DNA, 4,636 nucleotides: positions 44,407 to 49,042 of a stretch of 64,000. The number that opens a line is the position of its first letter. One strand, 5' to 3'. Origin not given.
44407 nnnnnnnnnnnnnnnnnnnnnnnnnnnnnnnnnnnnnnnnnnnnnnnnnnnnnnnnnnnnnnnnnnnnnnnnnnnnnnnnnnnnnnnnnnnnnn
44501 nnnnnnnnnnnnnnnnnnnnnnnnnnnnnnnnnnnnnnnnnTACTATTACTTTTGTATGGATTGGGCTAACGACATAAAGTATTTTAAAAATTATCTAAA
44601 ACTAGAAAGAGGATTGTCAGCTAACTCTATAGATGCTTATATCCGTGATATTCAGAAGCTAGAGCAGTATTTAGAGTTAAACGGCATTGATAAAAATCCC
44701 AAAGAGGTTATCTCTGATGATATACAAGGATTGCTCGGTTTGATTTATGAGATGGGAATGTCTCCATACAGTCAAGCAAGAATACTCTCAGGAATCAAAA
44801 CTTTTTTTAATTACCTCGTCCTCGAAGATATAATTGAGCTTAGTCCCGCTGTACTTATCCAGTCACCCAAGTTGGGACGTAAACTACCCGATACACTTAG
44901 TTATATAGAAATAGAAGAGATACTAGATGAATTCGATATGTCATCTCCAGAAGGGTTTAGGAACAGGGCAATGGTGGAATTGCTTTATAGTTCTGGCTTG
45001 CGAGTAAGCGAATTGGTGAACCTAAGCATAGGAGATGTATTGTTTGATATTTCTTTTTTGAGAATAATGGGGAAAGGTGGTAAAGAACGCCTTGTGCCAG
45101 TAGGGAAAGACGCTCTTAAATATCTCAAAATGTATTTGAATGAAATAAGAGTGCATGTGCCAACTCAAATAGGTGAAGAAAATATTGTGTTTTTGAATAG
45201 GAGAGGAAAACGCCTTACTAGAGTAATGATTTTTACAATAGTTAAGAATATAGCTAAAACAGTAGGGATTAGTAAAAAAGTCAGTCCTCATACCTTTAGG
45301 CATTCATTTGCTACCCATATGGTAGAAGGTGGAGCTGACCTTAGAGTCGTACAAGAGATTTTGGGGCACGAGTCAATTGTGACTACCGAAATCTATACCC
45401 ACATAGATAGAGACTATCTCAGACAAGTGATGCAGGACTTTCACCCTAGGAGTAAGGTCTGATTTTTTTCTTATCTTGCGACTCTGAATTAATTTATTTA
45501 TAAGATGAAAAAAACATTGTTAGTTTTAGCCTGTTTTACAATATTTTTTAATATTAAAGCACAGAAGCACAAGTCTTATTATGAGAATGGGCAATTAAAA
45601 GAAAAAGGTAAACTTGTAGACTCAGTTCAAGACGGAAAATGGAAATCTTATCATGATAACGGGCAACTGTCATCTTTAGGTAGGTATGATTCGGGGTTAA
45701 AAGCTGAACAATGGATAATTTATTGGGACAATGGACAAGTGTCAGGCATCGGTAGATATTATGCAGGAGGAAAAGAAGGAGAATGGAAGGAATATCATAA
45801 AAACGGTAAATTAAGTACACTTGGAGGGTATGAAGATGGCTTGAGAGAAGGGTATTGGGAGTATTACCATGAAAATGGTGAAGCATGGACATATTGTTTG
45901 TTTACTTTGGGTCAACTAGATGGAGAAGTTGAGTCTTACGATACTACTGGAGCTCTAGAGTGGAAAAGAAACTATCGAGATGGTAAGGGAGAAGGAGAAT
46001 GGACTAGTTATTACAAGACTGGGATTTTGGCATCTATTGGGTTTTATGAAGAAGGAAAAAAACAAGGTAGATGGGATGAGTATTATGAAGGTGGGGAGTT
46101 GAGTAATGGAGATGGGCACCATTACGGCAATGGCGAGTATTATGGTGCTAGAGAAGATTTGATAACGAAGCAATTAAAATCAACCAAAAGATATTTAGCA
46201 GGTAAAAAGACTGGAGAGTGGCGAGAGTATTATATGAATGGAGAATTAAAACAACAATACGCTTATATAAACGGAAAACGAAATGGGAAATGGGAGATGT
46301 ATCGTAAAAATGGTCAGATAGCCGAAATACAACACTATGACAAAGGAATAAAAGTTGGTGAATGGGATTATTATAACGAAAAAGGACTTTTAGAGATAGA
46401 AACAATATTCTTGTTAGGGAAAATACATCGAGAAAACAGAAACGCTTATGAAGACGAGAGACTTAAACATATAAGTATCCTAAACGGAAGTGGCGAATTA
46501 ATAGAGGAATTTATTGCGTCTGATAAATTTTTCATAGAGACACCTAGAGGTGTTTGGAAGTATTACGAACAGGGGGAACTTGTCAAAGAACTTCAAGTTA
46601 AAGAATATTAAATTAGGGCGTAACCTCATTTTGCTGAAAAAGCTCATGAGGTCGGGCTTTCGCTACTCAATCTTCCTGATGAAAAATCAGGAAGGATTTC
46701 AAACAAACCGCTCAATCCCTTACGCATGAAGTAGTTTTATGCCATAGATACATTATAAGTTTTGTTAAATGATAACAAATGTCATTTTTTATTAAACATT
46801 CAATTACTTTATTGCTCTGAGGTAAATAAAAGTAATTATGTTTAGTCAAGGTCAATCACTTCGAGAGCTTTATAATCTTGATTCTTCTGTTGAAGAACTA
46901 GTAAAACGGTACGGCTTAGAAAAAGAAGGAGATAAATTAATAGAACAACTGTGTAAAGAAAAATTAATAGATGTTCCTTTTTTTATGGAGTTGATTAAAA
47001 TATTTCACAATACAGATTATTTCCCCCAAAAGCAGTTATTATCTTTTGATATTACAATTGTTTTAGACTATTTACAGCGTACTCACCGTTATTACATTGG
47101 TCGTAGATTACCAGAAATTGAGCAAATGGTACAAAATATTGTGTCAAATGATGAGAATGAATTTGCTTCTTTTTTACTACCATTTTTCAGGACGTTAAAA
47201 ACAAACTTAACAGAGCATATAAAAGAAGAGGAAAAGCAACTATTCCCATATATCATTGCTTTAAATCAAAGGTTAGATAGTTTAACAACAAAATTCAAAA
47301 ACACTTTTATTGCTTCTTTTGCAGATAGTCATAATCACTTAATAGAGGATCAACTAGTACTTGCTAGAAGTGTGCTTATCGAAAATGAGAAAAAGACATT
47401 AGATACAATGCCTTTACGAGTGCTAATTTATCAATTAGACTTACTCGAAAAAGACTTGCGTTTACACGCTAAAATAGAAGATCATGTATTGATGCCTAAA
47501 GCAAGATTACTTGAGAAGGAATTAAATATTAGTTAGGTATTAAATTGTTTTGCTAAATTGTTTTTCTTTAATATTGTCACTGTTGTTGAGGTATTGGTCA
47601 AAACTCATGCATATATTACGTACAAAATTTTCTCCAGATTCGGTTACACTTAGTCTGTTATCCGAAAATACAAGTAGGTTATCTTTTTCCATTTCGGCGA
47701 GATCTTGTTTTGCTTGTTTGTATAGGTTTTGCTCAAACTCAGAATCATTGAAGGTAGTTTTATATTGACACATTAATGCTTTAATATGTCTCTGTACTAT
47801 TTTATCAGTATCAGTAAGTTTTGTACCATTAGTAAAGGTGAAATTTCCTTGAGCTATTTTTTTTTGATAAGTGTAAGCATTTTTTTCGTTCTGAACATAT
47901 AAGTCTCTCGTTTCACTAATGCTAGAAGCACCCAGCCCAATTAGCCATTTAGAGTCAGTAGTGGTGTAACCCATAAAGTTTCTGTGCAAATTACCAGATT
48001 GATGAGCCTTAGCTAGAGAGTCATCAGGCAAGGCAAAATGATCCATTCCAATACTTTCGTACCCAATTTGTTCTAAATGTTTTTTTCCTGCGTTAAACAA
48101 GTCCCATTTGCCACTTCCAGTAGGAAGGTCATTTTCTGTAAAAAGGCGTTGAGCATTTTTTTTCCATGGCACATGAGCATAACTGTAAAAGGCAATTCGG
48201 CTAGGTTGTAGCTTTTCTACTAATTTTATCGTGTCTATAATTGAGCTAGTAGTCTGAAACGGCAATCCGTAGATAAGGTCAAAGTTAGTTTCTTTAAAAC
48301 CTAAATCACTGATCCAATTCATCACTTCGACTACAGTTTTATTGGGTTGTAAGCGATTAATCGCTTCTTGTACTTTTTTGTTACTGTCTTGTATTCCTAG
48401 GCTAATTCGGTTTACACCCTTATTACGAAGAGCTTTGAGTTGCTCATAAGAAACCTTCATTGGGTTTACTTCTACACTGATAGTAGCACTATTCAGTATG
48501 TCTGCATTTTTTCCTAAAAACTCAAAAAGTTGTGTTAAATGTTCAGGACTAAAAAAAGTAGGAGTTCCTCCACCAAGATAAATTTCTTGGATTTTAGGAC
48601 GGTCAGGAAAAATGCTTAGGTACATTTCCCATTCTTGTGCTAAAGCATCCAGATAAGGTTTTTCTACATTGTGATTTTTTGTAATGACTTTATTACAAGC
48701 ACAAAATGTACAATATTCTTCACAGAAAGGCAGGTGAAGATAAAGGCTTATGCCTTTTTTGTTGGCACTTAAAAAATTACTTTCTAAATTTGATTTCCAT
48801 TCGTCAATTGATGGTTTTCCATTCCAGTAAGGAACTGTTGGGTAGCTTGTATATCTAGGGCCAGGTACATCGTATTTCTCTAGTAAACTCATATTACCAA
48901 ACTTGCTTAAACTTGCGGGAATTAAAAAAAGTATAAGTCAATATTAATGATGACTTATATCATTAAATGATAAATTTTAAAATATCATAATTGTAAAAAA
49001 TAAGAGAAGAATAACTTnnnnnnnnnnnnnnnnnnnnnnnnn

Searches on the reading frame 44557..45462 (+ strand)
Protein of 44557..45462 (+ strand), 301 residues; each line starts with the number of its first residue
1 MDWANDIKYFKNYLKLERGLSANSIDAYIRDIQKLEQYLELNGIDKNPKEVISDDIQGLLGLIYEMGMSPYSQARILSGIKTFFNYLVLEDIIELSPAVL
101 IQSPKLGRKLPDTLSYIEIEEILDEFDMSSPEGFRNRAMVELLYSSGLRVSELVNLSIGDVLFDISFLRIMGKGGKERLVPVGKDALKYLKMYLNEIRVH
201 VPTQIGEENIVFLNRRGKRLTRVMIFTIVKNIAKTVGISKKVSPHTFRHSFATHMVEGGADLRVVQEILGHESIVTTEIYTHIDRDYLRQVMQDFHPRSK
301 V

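Call 38: search_protein_families(library=pfam, proteins=[window:44557-45462:+], max_evalue=0.001)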
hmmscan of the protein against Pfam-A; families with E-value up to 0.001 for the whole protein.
window:44557-45462:+ (301 aa): 3 families
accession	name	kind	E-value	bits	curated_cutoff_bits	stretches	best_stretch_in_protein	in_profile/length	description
PF00589.27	Phage_integrase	-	1.6e-47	161.9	27.1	1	118-284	7-169/172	Phage integrase family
PF02899.23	Phage_int_SAM_1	-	3.8e-12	46.7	22.3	1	7-90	1-82/83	Phage integrase, N-terminal SAM-like domain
PF13495.12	Phage_int_SAM_4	-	5.3e-05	24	27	1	10-92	5-83/85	Phage integrase, N-terminal SAM-like domain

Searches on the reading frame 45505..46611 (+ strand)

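Call 38: search_protein_families(library=pfam, proteins=[window:45505-46611:+], max_evalue=0.001)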
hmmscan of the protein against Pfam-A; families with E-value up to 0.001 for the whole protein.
window:45505-46611:+ (368 aa): 1 family
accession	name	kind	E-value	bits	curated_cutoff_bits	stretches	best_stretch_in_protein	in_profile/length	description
PF07661.19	MORN_2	-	4.2e-22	76.1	29.6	0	42-61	1-20/22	MORN repeat variant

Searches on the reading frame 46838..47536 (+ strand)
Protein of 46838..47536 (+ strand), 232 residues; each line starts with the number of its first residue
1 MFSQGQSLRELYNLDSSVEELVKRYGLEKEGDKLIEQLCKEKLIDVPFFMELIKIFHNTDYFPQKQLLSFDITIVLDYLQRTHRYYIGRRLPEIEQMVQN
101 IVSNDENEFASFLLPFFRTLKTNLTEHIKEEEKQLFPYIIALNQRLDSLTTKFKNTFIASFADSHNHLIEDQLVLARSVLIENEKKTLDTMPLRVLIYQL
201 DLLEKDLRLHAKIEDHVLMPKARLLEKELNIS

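Call 3: search_protein_families(library=pfam, proteins=[window:46838-47536:+], max_evalue=0.01)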
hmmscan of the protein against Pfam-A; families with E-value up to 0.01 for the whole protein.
window:46838-47536:+ (232 aa): 1 family
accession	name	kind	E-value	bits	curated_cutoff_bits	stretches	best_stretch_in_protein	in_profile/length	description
PF01814.28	Hemerythrin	-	2e-08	35.2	25.3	1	87-139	81-127/127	Hemerythrin HHE cation binding domain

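Call 41: search_protein_families(library=ncbifam, proteins=[window:46838-47536:+], max_evalue=0.001)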
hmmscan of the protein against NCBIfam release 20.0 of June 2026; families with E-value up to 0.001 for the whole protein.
window:46838-47536:+ (232 aa): 3 families
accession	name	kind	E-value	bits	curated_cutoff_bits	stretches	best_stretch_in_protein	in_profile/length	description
TIGR03652.1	FeS_repair_RIC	equivalog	1.8e-15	57.3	204.7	1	30-222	25-216/216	iron-sulfur cluster repair di-iron protein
NF009777.0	PRK13276.1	equivalog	8.5e-05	22.5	259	1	105-221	110-222/224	iron-sulfur cluster repair di-iron protein ScdA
NF008221.0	PRK10992.1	equivalog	0.00022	20.8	254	0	31-223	33-217/220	iron-sulfur cluster repair protein YtfE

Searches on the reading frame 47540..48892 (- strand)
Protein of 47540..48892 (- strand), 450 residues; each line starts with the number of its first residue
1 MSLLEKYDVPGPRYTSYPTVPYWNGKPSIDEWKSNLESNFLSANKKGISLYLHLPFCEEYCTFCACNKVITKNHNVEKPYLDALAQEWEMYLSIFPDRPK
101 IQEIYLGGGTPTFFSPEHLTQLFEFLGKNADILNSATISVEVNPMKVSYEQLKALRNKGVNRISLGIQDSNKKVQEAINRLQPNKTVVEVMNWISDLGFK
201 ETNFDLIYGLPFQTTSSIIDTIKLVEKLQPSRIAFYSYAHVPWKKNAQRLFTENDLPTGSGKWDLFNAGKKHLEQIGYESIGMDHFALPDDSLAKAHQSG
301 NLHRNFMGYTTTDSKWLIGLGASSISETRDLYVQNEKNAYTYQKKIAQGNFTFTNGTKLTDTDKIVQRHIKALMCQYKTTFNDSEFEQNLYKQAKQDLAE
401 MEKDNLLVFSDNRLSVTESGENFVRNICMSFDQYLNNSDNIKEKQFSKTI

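Call 3: search_protein_families(library=pfam, proteins=[window:47540-48892:-], max_evalue=0.01)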
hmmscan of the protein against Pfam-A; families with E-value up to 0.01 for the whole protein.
window:47540-48892:- (450 aa): 1 family
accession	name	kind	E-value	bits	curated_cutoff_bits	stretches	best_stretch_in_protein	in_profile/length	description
PF04055.27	Radical_SAM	-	1.9e-23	83.9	29.5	1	52-225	2-166/166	Radical SAM superfamily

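Call 41: search_protein_families(library=ncbifam, proteins=[window:47540-48892:-], max_evalue=0.001)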
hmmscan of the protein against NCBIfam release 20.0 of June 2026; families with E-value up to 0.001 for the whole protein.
window:47540-48892:- (450 aa): 23 families
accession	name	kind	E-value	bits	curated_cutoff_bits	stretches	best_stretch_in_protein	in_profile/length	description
TIGR00538.1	hemN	equivalog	1.3e-136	456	324.95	1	2-450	6-454/454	oxygen-independent coproporphyrinogen III oxidase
NF006067.1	PRK08208.1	equivalog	7.4e-53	180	380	1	35-427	23-410/427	STM4012 family radical SAM protein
TIGR00539.1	hemN_rel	equivalog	4.8e-52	177.3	205.4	1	49-412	2-350/361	radical SAM family heme chaperone HemW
TIGR04107.1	rSAM_HutW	equivalog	9.6e-44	149.9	400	1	30-435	22-418/419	heme anaerobic degradation radical SAM methyltransferase ChuW/HutW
TIGR03994.1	rSAM_HemZ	equivalog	2.5e-38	132.3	321.4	1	37-239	72-277/401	coproporphyrinogen dehydrogenase HemZ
NF004567.0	PRK05904.1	equivalog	5.1e-33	114.7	355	1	44-238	3-192/353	coproporphyrinogen III oxidase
NF006385.0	PRK08629.1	equivalog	2.3e-31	109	355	1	43-239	48-237/439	coproporphyrinogen III oxidase family protein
NF006064.0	PRK08207.2-2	equivalog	6.1e-30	104.6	504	1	43-255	140-351/465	coproporphyrinogen III oxidase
NF006060.0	PRK08207.1-3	equivalog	2.3e-28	99.2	653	1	35-236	137-342/477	coproporphyrinogen III oxidase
NF005133.0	PRK06582.1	equivalog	1.3e-24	87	597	1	45-395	9-348/390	coproporphyrinogen III oxidase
NF006062.0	PRK08207.1-5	equivalog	3.5e-23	82.2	1007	1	34-236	135-341/476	coproporphyrinogen III oxidase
NF006061.0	PRK08207.1-4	equivalog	6.9e-21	74.6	702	1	45-235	171-365/501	coproporphyrinogen III oxidase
NF006063.0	PRK08207.2-1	equivalog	2.2e-18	66.2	1074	1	43-238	188-386/518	coproporphyrinogen III oxidase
NF006059.0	PRK08207.1-1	equivalog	7.4e-16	57.9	1012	1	45-237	169-365/496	coproporphyrinogen III oxidase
NF006065.0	PRK08207.2-4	equivalog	1.2e-15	57.5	922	1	45-237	166-365/484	coproporphyrinogen III oxidase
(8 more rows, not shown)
